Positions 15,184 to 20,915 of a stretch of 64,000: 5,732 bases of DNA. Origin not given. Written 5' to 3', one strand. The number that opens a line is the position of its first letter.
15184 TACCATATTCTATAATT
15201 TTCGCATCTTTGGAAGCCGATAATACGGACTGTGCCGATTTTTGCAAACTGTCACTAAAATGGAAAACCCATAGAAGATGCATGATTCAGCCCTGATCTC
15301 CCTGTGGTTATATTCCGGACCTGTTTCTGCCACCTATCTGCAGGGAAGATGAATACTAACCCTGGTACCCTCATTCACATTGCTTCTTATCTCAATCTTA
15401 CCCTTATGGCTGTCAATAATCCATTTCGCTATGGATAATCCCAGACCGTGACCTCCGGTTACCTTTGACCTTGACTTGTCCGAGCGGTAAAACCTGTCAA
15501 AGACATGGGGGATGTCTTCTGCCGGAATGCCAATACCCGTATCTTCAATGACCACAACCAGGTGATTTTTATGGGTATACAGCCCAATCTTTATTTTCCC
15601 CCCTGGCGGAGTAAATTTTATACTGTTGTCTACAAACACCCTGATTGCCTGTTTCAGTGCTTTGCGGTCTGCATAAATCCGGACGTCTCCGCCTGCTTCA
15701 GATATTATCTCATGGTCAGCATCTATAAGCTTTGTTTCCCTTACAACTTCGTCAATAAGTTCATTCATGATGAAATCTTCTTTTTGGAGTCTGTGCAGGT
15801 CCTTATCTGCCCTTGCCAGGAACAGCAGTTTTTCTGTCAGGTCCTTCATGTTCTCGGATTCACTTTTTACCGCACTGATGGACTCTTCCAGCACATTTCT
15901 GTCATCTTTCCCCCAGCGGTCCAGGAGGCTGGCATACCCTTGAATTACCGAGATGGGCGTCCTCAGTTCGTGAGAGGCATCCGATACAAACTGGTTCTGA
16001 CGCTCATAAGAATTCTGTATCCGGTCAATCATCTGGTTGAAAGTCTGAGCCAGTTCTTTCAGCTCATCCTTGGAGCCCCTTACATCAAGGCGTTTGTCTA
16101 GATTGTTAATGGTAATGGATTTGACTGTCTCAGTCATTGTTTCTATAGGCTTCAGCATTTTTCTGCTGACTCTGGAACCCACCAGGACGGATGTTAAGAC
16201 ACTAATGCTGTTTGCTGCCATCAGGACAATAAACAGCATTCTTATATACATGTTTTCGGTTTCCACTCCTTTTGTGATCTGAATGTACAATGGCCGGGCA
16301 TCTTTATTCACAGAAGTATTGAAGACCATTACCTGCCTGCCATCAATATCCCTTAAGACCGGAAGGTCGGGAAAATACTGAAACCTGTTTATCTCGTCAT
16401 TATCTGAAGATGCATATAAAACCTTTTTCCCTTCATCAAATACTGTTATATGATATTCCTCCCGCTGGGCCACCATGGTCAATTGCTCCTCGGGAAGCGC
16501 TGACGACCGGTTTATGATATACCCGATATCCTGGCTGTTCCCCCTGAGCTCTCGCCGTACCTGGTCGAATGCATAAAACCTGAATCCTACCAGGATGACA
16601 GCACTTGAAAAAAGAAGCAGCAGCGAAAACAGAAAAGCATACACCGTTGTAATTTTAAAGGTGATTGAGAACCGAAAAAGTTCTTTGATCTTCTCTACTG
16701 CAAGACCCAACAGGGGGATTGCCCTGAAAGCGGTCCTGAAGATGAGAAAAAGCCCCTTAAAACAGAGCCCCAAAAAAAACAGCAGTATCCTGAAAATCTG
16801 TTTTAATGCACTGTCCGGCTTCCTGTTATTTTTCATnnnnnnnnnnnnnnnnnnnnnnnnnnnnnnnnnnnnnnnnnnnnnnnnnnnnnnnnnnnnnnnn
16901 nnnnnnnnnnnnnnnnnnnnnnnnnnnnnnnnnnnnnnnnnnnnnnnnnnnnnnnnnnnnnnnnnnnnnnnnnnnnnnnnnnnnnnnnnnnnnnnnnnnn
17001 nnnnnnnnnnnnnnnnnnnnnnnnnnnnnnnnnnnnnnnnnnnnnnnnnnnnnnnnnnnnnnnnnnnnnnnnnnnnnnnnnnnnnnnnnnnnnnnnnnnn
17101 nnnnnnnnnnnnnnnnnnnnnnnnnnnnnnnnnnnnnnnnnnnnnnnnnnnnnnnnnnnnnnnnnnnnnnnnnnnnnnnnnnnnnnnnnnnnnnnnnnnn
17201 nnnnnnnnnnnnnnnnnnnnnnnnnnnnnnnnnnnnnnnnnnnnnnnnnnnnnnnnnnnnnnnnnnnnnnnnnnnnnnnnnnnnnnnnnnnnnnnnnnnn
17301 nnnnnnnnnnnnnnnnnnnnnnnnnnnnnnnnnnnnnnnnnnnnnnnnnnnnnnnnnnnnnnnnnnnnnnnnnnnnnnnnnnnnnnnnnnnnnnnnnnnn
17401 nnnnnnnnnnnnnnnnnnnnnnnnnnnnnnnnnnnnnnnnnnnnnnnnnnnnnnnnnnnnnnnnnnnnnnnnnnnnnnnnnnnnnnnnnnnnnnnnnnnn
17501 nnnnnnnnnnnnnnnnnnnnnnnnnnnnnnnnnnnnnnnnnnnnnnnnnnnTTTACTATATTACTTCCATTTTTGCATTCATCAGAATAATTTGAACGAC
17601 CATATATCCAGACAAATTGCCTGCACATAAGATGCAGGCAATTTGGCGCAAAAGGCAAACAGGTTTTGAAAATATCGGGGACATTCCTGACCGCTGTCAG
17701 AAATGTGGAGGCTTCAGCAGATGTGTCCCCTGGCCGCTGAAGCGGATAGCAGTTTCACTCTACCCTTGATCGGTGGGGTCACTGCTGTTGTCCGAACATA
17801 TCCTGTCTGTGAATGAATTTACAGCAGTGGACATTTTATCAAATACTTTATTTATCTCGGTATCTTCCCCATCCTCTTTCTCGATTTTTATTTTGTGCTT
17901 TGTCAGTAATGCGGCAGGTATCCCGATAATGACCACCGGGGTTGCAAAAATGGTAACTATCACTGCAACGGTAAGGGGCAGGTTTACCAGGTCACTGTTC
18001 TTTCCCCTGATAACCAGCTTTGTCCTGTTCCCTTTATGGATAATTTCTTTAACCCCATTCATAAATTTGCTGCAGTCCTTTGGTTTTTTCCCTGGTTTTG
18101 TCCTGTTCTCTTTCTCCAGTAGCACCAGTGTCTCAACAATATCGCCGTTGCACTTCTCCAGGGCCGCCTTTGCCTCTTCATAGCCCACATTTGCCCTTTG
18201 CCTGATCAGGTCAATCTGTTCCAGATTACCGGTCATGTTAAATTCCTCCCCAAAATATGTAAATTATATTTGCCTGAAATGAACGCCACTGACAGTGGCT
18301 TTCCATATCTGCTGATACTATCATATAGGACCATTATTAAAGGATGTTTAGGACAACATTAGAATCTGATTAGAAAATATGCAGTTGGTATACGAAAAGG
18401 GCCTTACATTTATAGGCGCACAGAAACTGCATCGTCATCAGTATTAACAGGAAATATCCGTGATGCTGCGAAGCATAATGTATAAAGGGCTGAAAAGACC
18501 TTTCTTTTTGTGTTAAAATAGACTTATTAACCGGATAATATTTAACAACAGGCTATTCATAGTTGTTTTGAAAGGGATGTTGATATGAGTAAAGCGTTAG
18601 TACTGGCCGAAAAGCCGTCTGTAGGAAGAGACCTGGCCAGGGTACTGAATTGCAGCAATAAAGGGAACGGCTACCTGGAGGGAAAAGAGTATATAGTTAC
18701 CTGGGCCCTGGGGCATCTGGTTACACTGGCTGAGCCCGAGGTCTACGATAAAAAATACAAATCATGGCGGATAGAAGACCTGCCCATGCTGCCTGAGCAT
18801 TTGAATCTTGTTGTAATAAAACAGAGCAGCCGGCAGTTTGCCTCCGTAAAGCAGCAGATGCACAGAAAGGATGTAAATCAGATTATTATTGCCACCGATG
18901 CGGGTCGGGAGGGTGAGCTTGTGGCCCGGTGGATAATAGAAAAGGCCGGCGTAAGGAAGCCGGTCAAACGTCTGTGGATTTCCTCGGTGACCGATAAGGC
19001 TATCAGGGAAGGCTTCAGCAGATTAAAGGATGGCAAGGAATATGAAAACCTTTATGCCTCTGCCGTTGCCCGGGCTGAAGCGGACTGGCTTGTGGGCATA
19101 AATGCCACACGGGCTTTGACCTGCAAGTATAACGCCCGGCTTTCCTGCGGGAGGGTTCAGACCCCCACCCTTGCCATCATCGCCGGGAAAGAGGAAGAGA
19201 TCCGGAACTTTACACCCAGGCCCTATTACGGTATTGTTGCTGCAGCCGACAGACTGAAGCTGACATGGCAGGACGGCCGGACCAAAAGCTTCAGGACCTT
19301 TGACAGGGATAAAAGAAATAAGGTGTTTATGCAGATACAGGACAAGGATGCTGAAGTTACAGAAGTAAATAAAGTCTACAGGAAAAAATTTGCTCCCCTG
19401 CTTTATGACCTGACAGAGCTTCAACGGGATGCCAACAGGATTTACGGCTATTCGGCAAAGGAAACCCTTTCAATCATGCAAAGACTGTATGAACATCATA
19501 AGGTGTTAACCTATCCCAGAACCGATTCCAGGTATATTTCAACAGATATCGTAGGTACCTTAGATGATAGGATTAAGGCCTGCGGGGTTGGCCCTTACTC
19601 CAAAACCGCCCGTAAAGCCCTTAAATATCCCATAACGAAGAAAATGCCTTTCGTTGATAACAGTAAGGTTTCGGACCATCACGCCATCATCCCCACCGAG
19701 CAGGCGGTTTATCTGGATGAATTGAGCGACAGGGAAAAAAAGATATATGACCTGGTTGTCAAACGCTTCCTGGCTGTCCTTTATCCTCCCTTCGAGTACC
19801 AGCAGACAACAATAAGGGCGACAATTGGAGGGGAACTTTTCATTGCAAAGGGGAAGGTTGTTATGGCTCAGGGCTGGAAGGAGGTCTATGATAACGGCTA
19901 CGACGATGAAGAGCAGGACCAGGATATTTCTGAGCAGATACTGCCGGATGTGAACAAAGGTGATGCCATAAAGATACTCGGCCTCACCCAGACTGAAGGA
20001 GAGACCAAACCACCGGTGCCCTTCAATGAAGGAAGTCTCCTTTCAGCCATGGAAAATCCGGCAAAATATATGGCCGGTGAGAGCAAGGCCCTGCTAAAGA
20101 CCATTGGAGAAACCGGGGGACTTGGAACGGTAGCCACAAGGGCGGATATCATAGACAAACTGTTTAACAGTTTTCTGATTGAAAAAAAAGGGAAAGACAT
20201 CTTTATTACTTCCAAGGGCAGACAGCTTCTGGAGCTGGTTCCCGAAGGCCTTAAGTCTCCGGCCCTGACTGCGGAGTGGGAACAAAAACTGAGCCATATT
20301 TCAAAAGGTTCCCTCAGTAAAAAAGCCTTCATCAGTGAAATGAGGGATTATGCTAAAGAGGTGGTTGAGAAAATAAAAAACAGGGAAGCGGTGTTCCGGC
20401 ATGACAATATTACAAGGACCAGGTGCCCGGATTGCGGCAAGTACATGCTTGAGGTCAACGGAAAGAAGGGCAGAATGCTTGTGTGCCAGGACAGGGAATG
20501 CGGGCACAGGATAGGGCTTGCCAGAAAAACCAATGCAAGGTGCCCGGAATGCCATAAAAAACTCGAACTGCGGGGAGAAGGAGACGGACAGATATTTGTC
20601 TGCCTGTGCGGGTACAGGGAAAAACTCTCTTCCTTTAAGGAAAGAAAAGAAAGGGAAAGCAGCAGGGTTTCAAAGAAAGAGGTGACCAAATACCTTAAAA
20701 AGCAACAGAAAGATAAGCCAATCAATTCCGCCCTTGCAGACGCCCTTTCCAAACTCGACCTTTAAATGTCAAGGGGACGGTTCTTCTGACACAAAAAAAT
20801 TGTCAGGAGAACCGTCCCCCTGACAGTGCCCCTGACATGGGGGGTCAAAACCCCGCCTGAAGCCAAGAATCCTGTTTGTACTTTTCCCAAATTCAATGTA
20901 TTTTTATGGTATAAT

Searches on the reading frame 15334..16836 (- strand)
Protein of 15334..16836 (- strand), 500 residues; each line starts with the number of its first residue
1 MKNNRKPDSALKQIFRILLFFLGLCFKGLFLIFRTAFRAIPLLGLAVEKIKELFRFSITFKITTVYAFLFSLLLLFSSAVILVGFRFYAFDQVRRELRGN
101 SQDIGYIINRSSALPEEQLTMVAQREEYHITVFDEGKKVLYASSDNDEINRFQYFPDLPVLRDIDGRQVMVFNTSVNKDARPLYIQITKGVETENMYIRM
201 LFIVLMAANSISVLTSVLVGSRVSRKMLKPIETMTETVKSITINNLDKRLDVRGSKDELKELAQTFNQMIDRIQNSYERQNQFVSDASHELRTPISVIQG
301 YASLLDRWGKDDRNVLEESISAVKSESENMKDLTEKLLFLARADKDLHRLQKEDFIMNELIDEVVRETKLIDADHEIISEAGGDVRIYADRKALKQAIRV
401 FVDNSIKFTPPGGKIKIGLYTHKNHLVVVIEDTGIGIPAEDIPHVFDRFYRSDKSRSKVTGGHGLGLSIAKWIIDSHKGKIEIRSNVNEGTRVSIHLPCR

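Call 80: search_protein_families(library=ncbifam, proteins=[window:15334-16836:-], max_evalue=1e-10)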
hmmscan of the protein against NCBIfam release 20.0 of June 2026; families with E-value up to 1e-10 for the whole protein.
window:15334-16836:- (500 aa): 68 families (the best 25 are shown)
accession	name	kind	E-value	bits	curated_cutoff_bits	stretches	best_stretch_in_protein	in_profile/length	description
TIGR01386.1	cztS_silS_copS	subfamily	5.6e-71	239.9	292.55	1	169-498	130-457/457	heavy metal sensor histidine kinase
NF033092.0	HK_WalK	equivalog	4.7e-65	220.3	725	1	280-499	372-594/594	cell wall metabolism sensor histidine kinase WalK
NF046044.1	PnpS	equivalog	4.5e-61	207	400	1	280-498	170-390/390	two-component system histidine kinase PnpS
TIGR02966.1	phoR_proteo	equivalog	1.8e-60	204.7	334.2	1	268-497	102-333/333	phosphate regulon sensor histidine kinase PhoR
NF041735.1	hist_kin_RppB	equivalog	2.3e-55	188.1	400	1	272-498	208-438/438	two-component system sensor histidine kinase RppB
NF045903.1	CuHisKinLciSLeg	equivalog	7.9e-54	183.4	700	1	196-497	59-356/357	copper-responsive two-component system sensor histidine kinase LciS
NF007345.0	PRK09835.1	subfamily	1e-51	176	423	1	179-498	160-479/482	Cu(+)/Ag(+) sensor histidine kinase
NF012163.2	BaeS_SmeS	equivalog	5.2e-50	170.7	500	1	209-498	170-457/457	sensor histidine kinase efflux regulator BaeS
NF040691.1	MtrAB_MtrB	equivalog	1.1e-48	166.5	450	1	167-498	151-491/507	MtrAB system histidine kinase MtrB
NF007007.0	PRK09470.1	equivalog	2.3e-46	158.6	486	1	157-498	122-458/463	envelope stress sensor histidine kinase CpxA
NF007837.0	PRK10549.1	equivalog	4.7e-46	157.5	603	1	210-499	171-458/466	envelope stress sensor histidine kinase BaeS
NF045900.1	HisKinCpxALeg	equivalog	4.5e-45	154.2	800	1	209-499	158-451/451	two-component system sensor histidine kinase CpxA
NF012226.0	AdeS_HK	equivalog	3.9e-44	151.3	500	1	193-497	50-351/353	two-component sensor histidine kinase AdeS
NF008312.0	PRK11100.1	equivalog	1.1e-43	149.8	356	1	196-498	175-473/477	two-component system sensor histidine kinase CreC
NF052314.1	T9SS_HK_PorY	subfamily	8.2e-43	147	350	1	61-483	5-405/418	PorY family sensor histidine kinase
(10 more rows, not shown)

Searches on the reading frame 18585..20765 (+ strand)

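Call 80: search_protein_families(library=ncbifam, proteins=[window:18585-20765:+], max_evalue=1e-10)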
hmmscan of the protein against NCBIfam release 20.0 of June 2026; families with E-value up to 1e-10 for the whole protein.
window:18585-20765:+ (726 aa): 12 families
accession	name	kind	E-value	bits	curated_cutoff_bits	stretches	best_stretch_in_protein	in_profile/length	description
TIGR01056.1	topB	subfamily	2e-264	879.4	515.75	1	3-724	2-702/706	DNA topoisomerase III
NF005829.0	PRK07726.1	subfamily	4.1e-261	868.4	597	1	4-702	2-666/669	DNA topoisomerase 3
NF006032.0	PRK08173.1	equivalog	3.2e-176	587.6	1058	1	1-624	1-637/863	DNA topoisomerase III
NF011313.0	PRK14724.1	equivalog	1.9e-134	449.7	1088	1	1-623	1-656/988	DNA topoisomerase III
TIGR01057.1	topA_arch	equivalog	4e-82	276.4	458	1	8-635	2-613/618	DNA topoisomerase I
NF004438.0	PRK05776.1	equivalog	1.9e-75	254.4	793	1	3-714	9-658/677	DNA topoisomerase I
NF005555.0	PRK07220.1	equivalog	1.3e-66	225.5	635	1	32-708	40-692/740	DNA topoisomerase I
TIGR01051.1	topA_bact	equivalog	2.2e-66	225.1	456.4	1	29-638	15-624/632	type I DNA topoisomerase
NF011532.0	PRK14973.1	equivalog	1.7e-52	178.4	930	1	43-646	48-624/936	DNA topoisomerase I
NF006451.0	PRK08780.1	equivalog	2.6e-49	168.4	1265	1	75-613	54-589/824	DNA topoisomerase I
NF004966.0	PRK06319.1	equivalog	3.5e-32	111.4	868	1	31-622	20-603/862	DNA topoisomerase I/SWI domain fusion protein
TIGR01054.1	rgy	equivalog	2.9e-29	101.3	471.7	1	95-586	717-1165/1172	reverse gyrase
